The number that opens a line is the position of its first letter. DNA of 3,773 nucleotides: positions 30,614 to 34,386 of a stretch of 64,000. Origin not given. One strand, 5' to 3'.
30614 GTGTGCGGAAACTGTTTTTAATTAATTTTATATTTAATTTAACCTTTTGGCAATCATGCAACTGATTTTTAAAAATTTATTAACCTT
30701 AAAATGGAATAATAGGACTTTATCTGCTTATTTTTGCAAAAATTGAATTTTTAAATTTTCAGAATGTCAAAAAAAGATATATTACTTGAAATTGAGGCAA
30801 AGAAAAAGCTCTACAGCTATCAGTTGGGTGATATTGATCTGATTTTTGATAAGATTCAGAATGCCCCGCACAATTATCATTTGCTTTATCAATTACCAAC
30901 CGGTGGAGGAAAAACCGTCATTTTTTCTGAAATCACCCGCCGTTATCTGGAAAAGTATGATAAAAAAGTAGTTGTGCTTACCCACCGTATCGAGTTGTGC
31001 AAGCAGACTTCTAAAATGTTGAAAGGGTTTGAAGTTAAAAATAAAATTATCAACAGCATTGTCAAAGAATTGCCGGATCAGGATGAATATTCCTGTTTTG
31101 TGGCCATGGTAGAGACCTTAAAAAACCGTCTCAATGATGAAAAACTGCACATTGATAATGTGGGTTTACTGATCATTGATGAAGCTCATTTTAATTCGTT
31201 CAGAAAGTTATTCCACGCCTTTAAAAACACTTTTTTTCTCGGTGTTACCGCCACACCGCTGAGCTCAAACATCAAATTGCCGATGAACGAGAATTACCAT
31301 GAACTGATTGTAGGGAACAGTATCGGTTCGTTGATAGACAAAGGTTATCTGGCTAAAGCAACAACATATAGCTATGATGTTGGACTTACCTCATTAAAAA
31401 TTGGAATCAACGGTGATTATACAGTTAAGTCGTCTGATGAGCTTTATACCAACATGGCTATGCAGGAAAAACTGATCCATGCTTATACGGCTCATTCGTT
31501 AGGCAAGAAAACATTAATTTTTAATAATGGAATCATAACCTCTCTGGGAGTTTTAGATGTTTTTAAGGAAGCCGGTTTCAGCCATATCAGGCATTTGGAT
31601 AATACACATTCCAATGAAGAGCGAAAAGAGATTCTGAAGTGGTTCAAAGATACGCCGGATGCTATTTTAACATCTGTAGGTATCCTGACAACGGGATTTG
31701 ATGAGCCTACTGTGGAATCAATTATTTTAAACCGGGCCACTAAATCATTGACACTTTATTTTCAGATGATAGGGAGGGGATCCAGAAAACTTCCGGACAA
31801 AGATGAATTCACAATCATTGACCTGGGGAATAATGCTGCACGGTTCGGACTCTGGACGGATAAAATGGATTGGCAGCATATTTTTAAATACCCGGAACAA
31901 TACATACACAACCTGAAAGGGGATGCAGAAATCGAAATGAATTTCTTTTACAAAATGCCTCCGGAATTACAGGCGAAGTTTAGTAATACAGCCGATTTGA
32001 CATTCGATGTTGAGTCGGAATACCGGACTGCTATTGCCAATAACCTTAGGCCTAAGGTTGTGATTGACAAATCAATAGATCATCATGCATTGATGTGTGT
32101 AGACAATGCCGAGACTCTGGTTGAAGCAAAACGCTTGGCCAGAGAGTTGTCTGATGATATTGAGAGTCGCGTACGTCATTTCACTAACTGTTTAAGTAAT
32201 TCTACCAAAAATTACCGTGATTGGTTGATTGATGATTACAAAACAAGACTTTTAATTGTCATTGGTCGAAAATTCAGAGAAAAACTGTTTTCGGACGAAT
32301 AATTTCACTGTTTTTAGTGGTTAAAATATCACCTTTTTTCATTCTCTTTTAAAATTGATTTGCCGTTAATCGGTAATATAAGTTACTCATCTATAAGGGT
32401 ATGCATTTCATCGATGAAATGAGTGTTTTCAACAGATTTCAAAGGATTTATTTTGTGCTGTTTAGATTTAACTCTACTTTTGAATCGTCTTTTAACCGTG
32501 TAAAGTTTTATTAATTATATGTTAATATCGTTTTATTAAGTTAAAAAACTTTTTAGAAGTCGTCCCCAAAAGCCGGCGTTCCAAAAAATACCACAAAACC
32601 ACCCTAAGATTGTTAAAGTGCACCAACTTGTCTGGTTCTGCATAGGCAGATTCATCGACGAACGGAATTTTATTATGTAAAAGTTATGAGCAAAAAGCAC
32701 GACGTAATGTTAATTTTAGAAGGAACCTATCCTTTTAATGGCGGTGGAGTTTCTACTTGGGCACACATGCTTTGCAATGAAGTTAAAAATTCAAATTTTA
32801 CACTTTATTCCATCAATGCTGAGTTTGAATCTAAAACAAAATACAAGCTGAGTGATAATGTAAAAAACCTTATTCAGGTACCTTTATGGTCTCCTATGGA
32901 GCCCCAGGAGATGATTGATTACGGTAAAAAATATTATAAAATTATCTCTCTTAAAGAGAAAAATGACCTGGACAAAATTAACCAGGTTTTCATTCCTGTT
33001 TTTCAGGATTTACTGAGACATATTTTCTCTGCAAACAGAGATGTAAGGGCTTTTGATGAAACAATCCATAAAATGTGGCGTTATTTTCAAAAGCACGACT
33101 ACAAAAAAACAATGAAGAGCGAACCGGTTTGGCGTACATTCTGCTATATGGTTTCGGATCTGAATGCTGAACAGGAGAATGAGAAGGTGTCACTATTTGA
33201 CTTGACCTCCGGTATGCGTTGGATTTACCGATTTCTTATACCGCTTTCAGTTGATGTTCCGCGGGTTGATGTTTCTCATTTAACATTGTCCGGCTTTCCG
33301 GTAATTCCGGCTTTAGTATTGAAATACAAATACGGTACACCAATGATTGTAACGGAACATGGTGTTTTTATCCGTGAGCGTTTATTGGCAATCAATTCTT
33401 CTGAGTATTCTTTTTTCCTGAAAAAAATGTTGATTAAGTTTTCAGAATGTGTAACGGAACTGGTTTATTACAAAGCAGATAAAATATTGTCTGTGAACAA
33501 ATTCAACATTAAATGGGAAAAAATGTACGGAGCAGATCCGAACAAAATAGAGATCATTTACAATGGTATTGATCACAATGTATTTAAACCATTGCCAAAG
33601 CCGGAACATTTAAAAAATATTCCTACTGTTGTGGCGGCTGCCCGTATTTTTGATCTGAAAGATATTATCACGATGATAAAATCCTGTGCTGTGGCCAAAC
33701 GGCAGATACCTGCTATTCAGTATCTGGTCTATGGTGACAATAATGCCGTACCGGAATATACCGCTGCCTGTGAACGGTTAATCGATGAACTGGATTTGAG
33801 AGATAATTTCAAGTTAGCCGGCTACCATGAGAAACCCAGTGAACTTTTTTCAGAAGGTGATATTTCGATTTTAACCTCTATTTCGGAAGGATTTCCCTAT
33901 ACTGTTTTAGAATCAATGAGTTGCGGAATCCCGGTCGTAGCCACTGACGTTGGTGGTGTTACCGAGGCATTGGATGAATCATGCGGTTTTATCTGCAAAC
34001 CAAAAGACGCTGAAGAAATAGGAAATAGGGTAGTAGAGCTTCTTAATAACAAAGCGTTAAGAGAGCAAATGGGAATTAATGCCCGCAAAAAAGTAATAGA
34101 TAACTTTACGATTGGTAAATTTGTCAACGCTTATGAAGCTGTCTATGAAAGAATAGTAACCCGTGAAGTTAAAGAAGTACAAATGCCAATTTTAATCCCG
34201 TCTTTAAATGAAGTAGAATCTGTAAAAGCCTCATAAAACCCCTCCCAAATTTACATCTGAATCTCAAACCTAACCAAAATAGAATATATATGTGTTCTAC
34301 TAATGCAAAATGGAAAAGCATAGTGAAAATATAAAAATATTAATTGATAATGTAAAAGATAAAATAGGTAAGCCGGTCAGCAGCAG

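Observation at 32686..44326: Pel / galactosaminogalactan-like exopolysaccharide locus with a non-canonical gene set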

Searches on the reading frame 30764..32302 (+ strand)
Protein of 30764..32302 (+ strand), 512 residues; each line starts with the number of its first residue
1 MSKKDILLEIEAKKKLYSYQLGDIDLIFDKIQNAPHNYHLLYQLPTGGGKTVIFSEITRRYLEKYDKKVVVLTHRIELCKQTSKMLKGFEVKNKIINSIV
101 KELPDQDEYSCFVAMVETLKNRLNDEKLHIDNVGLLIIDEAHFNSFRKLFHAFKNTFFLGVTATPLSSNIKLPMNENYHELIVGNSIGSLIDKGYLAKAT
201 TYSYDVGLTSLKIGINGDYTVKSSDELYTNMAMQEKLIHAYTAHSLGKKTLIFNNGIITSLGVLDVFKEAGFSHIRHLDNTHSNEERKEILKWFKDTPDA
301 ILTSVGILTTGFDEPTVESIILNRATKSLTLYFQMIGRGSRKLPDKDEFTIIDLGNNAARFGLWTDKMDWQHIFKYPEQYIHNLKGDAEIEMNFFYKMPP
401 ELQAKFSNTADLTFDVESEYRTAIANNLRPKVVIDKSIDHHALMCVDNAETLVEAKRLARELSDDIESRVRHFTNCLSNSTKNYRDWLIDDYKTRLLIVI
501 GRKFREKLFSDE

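Call 3: search_protein_families(library=pfam, proteins=[window:30764-32302:+], max_evalue=0.01)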
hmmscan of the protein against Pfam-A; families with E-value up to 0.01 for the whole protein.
window:30764-32302:+ (512 aa): 5 families
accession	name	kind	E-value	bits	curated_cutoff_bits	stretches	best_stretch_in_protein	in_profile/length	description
PF04851.21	ResIII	-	3.1e-24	86.2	22.5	1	14-165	2-162/164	Type III restriction enzyme, res subunit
PF00270.35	DEAD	-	4.4e-11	43.2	26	1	35-165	12-160/167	DEAD/DEAH box helicase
PF00271.37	Helicase_C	-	4.5e-11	43.4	23.5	1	237-341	6-108/110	Helicase conserved C-terminal domain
PF18766.7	SWI2_SNF2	-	2.8e-10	40.7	26.7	1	46-171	27-161/221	SWI2/SNF2 ATPase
PF13401.12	AAA_22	-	0.00026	21.7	27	1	45-145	13-97/130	AAA domain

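Call 4: search_protein_families(library=ncbifam, proteins=[window:30764-32302:+], max_evalue=0.01)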
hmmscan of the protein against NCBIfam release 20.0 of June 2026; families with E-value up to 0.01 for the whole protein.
window:30764-32302:+ (512 aa): 18 families
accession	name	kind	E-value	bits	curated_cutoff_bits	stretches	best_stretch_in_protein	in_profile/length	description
NF053632.1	heli_RadD_YejH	equivalog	3.9e-27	94.8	720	1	40-358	25-358/573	DNA repair helicase RadD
NF046051.1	restrict_EcoAI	equivalog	1.1e-21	76.9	550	2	283-361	452-535/768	EcoAI/FtnUII family type I restriction enzme subunit R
NF008521.0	PRK11448.1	equivalog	1.3e-14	53.2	729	2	283-353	741-813/1123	type I restriction-modification system endonuclease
TIGR00348.1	hsdR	subfamily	2.9e-13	49.2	284.55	1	46-169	276-412/674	HsdR family type I site-specific deoxyribonuclease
NF010337.0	PRK13766.1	equivalog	1.5e-09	36.6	610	1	37-144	30-144/781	Hef nuclease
TIGR04095.1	dnd_restrict_1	equivalog_domain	1e-06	28.1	600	1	37-166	24-169/451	DNA phosphorothioation system restriction enzyme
NF004066.1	PRK05580.1-3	equivalog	2.1e-05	23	813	1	9-147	246-382/788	primosomal protein N'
TIGR00595.1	priA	equivalog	5.9e-05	21.8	230.35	1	46-148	6-109/509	replication restart helicase PriA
NF008394.0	PRK11192.1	equivalog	0.0004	19.3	507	0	33-141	36-158/441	ATP-dependent RNA helicase SrmB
NF041063.1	DpdF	equivalog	0.00078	18.1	550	0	264-341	394-471/813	protein DpdF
NF042913.1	CyRepA1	equivalog_domain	0.00088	18.3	200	1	45-140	10-93/595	plasmid replication protein, CyRepA1 family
NF004069.0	PRK05580.2-1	equivalog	0.0011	17.5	767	0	36-147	126-237/612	primosomal protein N'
NF004068.0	PRK05580.1-5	equivalog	0.0011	17.1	1249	1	14-147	257-389/795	primosomal protein N'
NF008744.0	PRK11776.1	equivalog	0.0017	17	524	0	234-342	229-336/460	ATP-dependent RNA helicase DbpA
NF004072.0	PRK05580.2-4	equivalog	0.002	16.5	1030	1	40-148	140-249/648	primosomal protein N'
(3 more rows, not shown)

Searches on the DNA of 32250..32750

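Call 63: search_rna_families(source=window, start=32250, end=32750, threshold=evalue, max_evalue=10)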
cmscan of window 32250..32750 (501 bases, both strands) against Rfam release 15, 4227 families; matches with E-value up to 10: 2.
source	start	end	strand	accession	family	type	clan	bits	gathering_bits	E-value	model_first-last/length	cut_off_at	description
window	32406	32485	-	RF00208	snoR72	Gene; snRNA; snoRNA; CD-box;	-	19.5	43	4.1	1-87/87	no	Small nucleolar RNA R72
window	32250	32331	+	RF01728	STAXI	Gene; sRNA;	-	10.2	40.5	9.7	58-153/153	5'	STAXI RNA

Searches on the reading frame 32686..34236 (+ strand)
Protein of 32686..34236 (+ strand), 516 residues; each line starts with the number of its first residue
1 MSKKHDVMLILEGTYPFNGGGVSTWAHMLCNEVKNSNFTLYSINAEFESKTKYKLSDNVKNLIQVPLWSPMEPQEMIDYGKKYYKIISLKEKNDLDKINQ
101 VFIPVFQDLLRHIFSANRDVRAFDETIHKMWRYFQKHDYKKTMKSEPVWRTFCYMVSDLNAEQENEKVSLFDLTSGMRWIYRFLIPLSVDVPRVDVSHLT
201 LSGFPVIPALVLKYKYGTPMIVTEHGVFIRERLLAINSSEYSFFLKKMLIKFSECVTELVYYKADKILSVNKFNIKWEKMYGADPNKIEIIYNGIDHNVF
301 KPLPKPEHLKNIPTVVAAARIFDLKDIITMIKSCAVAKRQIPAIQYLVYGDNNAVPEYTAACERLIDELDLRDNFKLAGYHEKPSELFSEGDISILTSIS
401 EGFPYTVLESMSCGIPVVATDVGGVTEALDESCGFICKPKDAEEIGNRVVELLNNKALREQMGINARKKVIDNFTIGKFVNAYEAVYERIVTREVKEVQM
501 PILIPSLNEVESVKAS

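Call 3: search_protein_families(library=pfam, proteins=[window:32686-34236:+], max_evalue=0.01)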
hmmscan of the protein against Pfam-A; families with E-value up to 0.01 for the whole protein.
window:32686-34236:+ (516 aa): 6 families
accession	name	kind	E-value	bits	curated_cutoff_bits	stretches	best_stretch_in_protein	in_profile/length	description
PF11997.14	DUF3492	-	9.4e-58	196.5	23.3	1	6-285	2-267/268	Domain of unknown function (DUF3492)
PF00534.26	Glycos_transf_1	-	3.7e-30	105.1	26.4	1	310-468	13-171/172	Glycosyl transferases group 1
PF13692.12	Glyco_trans_1_4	-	3.2e-24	86.2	27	1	313-455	2-142/142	Glycosyl transferases group 1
PF13439.12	Glyco_transf_4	-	1.9e-11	44.7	28.5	1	187-298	66-169/170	Glycosyltransferase Family 4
PF20706.3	GT4-conflict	-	4.3e-06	26.4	26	1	306-455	192-339/385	Family 4 Glycosyltransferase in conflict systems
PF13524.12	Glyco_trans_1_2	-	1.2e-05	25.7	25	1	386-478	42-137/144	Glycosyl transferase-like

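Call 4: search_protein_families(library=ncbifam, proteins=[window:32686-34236:+], max_evalue=0.01)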
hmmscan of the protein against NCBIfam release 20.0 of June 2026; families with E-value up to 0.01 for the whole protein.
window:32686-34236:+ (516 aa): 34 families (the best 25 are shown)
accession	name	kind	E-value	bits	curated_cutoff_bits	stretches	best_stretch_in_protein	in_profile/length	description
NF038011.1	PelF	equivalog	9.7e-51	173.3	100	1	6-487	1-489/489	GT4 family glycosyltransferase PelF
TIGR03088.1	stp2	hypoth_equivalog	1.1e-32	113.5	409.05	1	282-490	156-373/374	TIGR03088 family PEP-CTERM/XrtA system glycosyltransferase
TIGR03999.1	thiol_BshA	equivalog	8e-30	104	273.7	1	283-491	164-374/375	N-acetyl-alpha-D-glucosaminyl L-malate synthase BshA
NF041876.1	EPS_EpsE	equivalog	1.1e-23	84.1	400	1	279-476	179-382/389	exopolysaccharide biosynthesis GT4 family glycosyltransferase EpsE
TIGR02149.1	glgA_Coryne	subfamily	9e-19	67.9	302.4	1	256-491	137-391/391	glycogen synthase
NF047880.1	glyco_SdgA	exception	9.3e-19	67.3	800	1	314-476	317-476/488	serine-aspartate repeat adhesin O-glycosyltransferase SdgA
NF050063.1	ProtGlycPglJ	equivalog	2.3e-16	60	500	1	252-472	133-349/363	N-acetylgalactosamine-N,N'-diacetylbacillosaminyl-diphospho-undecaprenol 4-alpha-N-acetylgalactosaminyltransferase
NF053787.1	GlcN_PG_synth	equivalog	6.7e-16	58.1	480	1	387-491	258-360/361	N-acetylglucosaminyl phosphatidylglycerol synthase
TIGR04157.1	glyco_rSAM_CFB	subfamily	1e-15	57.7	400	1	258-487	164-406/406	TIGR04157 family glycosyltransferase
TIGR03449.1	mycothiol_MshA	equivalog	1e-15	57.6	462.5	1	278-491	180-404/406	D-inositol-3-phosphate glycosyltransferase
NF047684.1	TeichurnBiosyTuaC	equivalog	2.5e-15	56.3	550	1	382-491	281-390/391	teichuronic acid biosynthesis protein TuaC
NF041139.1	TreT_Thcocales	equivalog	3e-15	55.9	775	1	239-487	161-409/412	trehalose synthase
TIGR04047.1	MSMEG_0565_glyc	hypoth_equivalog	2.7e-14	53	259.85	1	276-483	152-367/373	MSMEG_0565 family glycosyltransferase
NF041010.1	glycosy_Agl16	equivalog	9e-14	51.1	575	1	254-469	124-331/352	glycosylation protein Agl16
NF038229.1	Glyco4_Geo_Pelo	equivalog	1.3e-13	50.7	400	1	258-491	104-337/338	GPMC system family 4 glycosyltransferase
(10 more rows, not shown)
